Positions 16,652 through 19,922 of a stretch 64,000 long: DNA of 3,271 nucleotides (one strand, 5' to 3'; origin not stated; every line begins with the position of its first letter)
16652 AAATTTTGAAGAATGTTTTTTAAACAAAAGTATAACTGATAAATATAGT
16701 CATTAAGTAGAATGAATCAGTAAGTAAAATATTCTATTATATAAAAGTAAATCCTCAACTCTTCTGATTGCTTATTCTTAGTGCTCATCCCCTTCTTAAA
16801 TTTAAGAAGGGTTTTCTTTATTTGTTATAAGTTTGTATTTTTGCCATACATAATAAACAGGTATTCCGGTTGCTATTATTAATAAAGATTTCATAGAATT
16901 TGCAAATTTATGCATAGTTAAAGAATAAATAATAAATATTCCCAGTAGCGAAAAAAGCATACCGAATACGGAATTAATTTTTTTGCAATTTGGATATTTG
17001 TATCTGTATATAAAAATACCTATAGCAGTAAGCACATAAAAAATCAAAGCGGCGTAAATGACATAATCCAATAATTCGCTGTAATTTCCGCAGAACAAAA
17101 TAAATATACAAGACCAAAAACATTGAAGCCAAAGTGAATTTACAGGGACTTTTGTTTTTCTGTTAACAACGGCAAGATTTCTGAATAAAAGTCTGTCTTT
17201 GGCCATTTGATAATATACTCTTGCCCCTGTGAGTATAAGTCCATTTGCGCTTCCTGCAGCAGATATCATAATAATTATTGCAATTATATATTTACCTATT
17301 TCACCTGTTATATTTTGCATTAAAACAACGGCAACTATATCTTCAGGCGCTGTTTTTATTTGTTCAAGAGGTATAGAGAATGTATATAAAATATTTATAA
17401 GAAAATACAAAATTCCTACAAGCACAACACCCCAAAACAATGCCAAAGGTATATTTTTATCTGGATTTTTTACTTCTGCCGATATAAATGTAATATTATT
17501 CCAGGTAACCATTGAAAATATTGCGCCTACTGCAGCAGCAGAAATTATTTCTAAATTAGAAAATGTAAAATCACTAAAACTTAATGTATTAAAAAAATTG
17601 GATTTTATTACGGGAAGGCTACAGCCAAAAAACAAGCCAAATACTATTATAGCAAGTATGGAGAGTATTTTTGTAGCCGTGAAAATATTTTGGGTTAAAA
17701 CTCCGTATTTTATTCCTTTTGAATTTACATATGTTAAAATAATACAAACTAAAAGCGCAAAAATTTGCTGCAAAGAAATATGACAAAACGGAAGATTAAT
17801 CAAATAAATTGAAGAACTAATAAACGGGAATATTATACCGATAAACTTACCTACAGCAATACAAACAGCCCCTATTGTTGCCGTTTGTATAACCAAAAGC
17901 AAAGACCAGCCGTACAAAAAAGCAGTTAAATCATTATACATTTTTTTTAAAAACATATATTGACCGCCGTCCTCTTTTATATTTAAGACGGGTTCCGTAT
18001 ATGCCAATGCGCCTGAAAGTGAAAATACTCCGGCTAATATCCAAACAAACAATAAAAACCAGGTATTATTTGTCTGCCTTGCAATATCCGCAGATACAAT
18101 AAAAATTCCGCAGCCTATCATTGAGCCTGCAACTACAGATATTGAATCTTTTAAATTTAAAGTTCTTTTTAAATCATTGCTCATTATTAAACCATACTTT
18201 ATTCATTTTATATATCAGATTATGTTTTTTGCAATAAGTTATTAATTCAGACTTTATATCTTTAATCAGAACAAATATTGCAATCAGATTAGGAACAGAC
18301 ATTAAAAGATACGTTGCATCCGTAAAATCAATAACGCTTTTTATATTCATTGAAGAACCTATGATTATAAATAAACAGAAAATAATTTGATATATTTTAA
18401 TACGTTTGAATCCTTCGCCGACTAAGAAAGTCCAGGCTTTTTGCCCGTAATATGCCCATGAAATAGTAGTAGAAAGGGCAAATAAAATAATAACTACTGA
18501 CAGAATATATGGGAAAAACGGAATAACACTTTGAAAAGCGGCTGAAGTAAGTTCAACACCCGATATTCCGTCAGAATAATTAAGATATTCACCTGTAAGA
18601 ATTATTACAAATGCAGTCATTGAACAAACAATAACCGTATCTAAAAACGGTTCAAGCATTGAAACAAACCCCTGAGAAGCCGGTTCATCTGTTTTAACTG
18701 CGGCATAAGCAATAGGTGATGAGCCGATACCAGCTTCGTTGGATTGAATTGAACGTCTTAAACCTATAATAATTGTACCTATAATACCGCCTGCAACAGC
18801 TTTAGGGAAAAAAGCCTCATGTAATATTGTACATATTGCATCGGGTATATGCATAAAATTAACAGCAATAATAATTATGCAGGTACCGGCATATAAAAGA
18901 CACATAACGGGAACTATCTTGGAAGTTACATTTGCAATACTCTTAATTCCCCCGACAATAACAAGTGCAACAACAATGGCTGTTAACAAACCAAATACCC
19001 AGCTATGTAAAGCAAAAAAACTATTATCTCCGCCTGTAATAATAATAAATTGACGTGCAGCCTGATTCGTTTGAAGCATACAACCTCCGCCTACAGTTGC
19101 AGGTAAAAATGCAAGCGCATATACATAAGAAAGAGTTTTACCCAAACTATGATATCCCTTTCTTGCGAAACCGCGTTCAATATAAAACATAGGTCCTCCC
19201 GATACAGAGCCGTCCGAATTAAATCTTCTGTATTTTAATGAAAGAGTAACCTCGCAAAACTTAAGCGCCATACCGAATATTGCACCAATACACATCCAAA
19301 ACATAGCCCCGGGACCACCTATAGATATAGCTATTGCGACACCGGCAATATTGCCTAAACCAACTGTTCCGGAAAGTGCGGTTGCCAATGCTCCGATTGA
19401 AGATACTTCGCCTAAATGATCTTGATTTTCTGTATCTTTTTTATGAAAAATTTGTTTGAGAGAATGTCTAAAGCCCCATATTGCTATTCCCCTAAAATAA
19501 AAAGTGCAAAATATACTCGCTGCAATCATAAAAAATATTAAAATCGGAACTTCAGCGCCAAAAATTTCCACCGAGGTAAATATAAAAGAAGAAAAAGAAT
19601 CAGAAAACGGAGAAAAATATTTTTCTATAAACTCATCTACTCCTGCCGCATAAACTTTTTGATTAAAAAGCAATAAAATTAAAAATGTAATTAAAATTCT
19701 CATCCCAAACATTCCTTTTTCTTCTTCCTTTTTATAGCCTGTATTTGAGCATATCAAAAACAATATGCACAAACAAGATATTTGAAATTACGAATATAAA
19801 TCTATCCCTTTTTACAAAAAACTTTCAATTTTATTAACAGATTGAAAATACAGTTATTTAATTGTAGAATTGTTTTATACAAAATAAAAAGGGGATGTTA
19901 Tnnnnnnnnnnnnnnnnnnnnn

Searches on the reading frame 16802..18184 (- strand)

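Call 46: search_protein_families(library=pfam, proteins=[window:16802-18184:-], max_evalue=0.001)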
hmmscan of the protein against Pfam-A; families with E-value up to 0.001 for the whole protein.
window:16802-18184:- (460 aa): 3 families
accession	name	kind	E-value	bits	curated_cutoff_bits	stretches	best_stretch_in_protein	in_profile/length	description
PF13520.12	AA_permease_2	-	4.7e-55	187.7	27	1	9-422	1-400/427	Amino acid permease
PF00324.27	AA_permease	-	5.5e-30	104.9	24.6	1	19-427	7-415/470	Amino acid permease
PF04080.19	Per1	-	0.0005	20.3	25.3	1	353-453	95-195/257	Per1-like family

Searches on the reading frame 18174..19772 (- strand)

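Call 46: search_protein_families(library=pfam, proteins=[window:18174-19772:-], max_evalue=0.001)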
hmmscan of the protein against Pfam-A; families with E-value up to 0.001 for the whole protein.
window:18174-19772:- (532 aa): 1 family
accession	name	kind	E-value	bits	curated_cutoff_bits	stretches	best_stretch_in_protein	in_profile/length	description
PF01235.23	Na_Ala_symp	-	9.7e-116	387.7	24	1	116-517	6-383/392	Sodium:alanine symporter family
